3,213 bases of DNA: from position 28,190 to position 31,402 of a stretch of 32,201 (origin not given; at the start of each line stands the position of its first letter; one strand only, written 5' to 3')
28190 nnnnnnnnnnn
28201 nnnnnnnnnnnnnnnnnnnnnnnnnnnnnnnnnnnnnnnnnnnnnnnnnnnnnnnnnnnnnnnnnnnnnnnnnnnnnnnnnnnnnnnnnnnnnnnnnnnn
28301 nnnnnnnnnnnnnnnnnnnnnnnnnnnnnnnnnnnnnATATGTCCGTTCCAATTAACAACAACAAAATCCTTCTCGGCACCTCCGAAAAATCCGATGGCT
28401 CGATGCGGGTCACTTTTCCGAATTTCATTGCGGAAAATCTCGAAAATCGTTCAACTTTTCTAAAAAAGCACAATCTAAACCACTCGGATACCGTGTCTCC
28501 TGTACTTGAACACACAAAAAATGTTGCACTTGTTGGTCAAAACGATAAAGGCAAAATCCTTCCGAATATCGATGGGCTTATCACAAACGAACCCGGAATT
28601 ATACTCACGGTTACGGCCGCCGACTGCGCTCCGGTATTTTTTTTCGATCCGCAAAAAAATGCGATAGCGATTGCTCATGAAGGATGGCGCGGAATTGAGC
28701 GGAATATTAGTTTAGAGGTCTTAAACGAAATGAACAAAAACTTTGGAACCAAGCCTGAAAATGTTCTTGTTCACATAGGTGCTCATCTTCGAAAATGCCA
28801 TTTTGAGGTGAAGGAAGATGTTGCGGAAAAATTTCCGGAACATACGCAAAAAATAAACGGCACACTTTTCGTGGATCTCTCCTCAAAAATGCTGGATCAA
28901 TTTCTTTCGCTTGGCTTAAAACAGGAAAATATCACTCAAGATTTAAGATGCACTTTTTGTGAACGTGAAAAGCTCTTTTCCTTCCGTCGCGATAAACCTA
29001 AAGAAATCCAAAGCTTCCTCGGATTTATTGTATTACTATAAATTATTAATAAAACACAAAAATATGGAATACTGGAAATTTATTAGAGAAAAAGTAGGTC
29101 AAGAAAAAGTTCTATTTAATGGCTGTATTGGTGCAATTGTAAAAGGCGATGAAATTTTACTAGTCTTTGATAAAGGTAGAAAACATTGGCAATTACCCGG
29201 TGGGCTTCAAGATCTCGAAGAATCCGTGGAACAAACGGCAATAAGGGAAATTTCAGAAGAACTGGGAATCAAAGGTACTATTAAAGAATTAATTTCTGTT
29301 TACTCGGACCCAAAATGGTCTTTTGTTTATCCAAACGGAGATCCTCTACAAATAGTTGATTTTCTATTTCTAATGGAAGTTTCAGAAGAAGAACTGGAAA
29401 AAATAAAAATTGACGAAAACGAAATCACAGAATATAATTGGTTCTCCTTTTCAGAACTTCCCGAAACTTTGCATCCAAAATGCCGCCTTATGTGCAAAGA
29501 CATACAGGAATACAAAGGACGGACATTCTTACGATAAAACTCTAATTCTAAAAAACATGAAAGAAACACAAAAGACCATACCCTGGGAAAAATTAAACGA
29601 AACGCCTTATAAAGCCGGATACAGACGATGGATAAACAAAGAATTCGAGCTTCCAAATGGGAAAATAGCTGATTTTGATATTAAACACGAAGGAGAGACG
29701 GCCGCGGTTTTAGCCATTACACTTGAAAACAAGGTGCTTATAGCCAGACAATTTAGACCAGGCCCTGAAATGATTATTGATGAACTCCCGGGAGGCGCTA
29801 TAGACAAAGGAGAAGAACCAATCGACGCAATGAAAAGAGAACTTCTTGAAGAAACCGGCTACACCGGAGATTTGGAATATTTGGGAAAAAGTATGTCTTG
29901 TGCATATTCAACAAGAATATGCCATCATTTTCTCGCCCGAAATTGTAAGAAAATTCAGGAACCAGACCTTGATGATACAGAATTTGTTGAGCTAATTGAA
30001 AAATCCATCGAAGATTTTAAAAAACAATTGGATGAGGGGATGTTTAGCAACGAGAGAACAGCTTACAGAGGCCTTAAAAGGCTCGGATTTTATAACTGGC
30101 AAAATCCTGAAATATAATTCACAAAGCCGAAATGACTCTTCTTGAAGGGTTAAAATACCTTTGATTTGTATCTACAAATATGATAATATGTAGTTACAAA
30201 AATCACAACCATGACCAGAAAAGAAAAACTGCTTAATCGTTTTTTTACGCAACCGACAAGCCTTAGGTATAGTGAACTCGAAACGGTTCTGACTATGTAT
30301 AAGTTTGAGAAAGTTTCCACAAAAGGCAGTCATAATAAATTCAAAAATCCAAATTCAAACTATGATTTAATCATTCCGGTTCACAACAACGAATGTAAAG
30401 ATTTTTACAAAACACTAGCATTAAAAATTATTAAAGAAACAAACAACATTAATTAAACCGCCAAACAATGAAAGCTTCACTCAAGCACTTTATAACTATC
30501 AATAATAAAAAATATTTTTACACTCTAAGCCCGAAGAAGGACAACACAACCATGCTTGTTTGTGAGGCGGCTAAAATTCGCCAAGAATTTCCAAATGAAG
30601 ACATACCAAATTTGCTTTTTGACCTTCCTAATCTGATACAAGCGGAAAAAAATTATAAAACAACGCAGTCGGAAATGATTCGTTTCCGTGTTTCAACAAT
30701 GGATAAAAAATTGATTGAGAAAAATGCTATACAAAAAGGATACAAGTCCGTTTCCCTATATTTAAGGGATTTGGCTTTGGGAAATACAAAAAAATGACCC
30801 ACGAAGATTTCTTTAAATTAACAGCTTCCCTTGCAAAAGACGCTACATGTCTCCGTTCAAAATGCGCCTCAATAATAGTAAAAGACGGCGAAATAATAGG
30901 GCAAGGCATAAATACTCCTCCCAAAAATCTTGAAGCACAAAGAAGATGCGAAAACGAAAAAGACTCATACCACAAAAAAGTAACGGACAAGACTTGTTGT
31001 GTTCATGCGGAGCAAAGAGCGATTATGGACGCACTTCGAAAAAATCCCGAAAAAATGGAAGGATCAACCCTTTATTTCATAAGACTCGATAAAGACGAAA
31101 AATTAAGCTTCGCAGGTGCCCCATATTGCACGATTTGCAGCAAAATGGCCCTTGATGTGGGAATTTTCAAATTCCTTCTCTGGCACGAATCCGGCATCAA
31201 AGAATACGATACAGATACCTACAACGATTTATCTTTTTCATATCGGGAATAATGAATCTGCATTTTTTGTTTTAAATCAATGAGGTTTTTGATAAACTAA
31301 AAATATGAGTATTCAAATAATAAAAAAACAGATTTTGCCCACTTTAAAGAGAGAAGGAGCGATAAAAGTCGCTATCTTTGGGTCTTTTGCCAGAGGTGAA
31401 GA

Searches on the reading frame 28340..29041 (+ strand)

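Call 63: search_protein_families(library=pfam, proteins=[window:28340-29041:+], max_evalue=0.001)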
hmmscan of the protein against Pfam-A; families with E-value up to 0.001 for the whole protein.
window:28340-29041:+ (233 aa): 1 family
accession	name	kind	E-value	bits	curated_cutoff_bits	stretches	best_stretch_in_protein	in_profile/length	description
PF02578.20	Cu-oxidase_4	-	8.9e-50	169.8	22.9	1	35-220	30-228/238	Multi-copper polyphenol oxidoreductase laccase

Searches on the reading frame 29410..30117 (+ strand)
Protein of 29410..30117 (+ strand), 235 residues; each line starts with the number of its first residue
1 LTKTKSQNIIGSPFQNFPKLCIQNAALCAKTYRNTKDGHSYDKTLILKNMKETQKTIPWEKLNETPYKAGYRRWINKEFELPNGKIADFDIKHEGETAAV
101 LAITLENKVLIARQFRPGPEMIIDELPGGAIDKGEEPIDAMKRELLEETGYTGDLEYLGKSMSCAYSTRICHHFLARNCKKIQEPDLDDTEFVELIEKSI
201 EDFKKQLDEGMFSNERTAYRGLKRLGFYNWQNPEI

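Call 63: search_protein_families(library=pfam, proteins=[window:29410-30117:+], max_evalue=0.001)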
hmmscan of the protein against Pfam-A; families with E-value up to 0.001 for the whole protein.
window:29410-30117:+ (235 aa): 1 family
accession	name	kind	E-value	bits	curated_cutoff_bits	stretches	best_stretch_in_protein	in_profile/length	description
PF00293.34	NUDIX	-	4.7e-15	56.2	21.1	1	98-203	4-118/134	NUDIX domain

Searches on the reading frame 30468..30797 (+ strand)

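Call 63: search_protein_families(library=pfam, proteins=[window:30468-30797:+], max_evalue=0.001)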
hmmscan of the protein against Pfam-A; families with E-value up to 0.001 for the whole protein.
window:30468-30797:+ (109 aa): 1 family
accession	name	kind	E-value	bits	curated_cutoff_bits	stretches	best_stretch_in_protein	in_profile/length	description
PF21983.2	NikA-like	-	6.5e-06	26.6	27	1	68-106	4-41/72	Mobilization protein NikA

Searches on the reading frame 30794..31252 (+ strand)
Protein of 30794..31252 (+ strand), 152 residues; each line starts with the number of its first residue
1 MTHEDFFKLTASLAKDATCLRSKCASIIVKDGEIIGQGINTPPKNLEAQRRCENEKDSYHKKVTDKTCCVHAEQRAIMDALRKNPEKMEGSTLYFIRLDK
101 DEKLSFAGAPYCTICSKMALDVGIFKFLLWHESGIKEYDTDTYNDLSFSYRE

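Call 63: search_protein_families(library=pfam, proteins=[window:30794-31252:+], max_evalue=0.001)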
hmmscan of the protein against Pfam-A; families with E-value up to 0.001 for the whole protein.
window:30794-31252:+ (152 aa): 2 families
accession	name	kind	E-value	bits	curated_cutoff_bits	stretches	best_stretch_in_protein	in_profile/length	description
PF00383.29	dCMP_cyt_deam_1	-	2.1e-11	44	25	1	2-126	3-97/102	Cytidine and deoxycytidylate deaminase zinc-binding region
PF14437.12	MafB19-deam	-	7.7e-08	32.8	27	1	2-95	2-77/142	MafB19-like deaminase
